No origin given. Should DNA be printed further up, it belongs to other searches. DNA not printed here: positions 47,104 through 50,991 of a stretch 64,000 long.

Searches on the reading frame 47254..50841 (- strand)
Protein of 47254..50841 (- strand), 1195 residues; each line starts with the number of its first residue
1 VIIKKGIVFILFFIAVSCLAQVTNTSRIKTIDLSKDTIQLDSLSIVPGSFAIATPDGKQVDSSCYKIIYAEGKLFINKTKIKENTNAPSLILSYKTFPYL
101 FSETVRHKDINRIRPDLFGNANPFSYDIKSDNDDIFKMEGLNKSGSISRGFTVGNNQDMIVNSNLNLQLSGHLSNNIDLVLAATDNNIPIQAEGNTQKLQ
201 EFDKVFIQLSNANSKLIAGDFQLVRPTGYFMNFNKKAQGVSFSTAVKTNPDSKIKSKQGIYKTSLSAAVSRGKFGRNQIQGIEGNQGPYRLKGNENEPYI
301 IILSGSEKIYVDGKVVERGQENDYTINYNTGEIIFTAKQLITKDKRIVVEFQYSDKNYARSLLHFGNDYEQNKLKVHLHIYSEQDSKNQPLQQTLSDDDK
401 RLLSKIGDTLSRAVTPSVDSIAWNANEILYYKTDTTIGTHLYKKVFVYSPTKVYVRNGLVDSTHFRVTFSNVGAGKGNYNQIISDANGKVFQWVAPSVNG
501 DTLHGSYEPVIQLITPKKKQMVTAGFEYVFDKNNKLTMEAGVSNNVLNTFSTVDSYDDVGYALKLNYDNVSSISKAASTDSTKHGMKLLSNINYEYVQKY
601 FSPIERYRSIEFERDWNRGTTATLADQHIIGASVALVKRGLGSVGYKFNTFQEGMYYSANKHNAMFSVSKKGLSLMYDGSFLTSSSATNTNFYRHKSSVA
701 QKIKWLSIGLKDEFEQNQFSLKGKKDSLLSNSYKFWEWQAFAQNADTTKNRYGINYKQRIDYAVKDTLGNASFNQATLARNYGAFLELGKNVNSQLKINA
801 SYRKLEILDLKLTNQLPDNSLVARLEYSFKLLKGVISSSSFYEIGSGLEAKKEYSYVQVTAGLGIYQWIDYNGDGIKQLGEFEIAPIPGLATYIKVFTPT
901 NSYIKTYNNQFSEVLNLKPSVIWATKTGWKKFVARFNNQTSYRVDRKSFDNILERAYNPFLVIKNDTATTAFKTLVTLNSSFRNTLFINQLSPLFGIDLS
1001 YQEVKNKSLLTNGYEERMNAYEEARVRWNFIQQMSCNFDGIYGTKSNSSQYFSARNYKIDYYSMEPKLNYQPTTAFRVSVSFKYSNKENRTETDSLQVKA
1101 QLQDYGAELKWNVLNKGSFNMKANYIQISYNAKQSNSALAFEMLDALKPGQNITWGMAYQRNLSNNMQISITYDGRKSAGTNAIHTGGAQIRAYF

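Call 12: search_protein_families(library=pfam, proteins=[window:47254-50841:-], max_evalue=0.01)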
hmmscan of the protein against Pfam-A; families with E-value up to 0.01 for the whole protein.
window:47254-50841:- (1195 aa): 1 family
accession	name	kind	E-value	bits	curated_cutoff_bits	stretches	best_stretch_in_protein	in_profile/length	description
PF09343.15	DUF2460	-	0.00046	20.1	30.4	0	302-353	127-173/205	Conserved hypothetical protein 2217 (DUF2460)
